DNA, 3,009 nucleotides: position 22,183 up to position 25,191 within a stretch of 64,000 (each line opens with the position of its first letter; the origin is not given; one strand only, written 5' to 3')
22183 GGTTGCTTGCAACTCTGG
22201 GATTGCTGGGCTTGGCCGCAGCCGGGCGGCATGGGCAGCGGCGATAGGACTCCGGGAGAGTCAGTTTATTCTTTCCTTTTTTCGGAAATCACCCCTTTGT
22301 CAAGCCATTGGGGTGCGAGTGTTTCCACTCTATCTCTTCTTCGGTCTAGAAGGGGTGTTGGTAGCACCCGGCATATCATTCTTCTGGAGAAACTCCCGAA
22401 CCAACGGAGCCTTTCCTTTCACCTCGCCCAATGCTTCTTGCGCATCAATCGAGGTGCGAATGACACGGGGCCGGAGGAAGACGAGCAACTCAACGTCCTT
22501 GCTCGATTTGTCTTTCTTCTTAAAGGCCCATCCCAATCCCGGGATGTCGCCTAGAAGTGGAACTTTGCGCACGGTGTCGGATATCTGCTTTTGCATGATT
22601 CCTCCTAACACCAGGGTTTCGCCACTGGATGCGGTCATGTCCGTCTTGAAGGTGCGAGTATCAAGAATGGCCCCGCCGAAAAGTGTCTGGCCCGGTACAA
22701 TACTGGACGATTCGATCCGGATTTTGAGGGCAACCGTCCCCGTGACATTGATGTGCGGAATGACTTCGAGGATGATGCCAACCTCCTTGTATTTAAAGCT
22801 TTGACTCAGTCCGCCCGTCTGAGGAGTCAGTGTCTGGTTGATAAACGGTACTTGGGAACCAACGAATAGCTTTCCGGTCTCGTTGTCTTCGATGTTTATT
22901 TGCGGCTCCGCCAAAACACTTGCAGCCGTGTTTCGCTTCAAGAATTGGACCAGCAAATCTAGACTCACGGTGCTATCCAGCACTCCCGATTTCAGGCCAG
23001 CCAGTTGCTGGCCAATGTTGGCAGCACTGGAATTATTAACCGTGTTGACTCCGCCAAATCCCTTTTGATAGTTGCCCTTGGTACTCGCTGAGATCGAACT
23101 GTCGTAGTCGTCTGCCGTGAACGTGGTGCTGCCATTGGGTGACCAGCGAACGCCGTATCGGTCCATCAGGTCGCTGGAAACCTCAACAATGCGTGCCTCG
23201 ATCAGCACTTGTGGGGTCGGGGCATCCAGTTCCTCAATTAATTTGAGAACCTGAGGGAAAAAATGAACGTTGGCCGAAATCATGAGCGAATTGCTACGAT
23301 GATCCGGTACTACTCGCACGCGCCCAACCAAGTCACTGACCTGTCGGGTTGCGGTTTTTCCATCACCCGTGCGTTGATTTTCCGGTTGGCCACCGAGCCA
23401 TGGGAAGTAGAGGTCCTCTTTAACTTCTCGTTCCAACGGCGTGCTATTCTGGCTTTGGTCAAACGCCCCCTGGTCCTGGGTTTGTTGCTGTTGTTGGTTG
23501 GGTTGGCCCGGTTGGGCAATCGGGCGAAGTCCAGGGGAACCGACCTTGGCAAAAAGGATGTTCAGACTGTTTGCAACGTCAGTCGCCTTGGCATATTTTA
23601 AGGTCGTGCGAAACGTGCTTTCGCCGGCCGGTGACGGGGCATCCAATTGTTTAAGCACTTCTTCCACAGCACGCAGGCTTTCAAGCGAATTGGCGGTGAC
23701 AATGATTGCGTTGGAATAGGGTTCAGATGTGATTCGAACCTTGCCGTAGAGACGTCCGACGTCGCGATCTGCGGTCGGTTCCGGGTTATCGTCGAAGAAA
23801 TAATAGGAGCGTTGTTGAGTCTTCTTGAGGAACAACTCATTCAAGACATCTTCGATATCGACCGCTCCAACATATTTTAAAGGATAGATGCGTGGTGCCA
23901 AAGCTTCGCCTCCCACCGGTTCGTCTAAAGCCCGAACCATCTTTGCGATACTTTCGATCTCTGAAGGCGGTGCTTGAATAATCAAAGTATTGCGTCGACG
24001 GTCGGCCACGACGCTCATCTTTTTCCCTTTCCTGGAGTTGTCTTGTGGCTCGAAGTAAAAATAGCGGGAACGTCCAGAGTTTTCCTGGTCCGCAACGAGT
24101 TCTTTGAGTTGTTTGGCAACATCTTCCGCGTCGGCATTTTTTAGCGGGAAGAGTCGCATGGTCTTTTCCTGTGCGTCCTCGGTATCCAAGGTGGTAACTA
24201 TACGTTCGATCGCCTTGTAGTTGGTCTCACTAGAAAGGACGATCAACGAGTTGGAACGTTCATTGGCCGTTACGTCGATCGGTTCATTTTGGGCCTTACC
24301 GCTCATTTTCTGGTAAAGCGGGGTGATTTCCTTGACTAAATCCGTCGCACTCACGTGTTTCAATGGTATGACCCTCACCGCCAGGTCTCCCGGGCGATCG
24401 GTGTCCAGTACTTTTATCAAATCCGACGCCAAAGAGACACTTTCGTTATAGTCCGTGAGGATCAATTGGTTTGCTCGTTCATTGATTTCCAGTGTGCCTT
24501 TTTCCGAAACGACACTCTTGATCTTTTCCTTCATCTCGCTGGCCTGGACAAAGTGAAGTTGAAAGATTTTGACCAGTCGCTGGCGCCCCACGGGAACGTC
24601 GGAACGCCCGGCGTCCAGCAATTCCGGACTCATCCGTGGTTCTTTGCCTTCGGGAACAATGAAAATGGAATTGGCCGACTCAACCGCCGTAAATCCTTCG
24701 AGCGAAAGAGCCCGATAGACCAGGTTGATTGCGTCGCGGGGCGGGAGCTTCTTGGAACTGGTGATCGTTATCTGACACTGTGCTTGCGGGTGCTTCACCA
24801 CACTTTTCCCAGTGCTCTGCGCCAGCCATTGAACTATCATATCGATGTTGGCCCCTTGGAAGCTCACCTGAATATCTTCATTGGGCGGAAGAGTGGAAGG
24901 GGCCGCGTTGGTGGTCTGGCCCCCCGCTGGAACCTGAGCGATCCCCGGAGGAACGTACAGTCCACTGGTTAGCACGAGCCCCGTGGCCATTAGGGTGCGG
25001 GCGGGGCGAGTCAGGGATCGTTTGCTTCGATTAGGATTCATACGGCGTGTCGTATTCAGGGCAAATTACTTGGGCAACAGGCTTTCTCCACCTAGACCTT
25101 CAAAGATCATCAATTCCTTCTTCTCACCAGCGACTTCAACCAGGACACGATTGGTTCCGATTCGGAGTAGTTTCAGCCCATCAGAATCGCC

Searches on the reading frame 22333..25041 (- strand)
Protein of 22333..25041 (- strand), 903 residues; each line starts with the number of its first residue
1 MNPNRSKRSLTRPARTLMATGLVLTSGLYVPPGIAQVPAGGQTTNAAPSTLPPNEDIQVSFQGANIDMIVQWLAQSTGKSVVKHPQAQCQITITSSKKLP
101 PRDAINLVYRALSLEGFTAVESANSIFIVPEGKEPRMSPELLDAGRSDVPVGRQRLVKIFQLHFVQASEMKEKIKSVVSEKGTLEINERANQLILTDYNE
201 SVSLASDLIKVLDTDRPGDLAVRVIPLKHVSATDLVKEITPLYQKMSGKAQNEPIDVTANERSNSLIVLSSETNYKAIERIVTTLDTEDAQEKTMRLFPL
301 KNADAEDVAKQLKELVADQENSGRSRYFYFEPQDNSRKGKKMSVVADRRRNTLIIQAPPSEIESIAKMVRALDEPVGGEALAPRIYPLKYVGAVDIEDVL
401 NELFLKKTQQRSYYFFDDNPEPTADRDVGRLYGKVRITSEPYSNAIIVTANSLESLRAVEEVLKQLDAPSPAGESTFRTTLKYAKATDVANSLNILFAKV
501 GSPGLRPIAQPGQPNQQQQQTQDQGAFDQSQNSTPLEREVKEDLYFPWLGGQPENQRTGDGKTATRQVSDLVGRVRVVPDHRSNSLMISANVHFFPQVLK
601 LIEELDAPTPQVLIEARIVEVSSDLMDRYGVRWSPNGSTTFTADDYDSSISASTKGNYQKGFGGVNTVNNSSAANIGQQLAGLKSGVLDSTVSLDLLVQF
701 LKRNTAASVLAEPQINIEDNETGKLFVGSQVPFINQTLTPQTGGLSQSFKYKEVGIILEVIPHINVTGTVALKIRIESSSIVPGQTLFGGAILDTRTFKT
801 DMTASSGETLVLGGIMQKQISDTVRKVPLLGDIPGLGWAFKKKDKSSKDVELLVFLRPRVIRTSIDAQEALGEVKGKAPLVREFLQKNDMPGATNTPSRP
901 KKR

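Call 5: search_protein_families(library=pfam, proteins=[window:22333-25041:-], max_evalue=0.01)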
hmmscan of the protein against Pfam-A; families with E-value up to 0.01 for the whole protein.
window:22333-25041:- (903 aa): 3 families
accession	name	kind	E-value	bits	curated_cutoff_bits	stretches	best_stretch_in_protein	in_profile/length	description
PF03958.22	Secretin_N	-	2.2e-58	194.8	28.2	5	295-376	1-67/69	Bacterial type II/III secretion system short domain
PF00263.26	Secretin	-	2.1e-42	145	27.5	1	701-862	2-169/169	Bacterial type II and III secretion system protein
PF21305.2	type_II_gspD_N0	-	1.6e-11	44.3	27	1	59-126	1-68/71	GspD-like, N0 domain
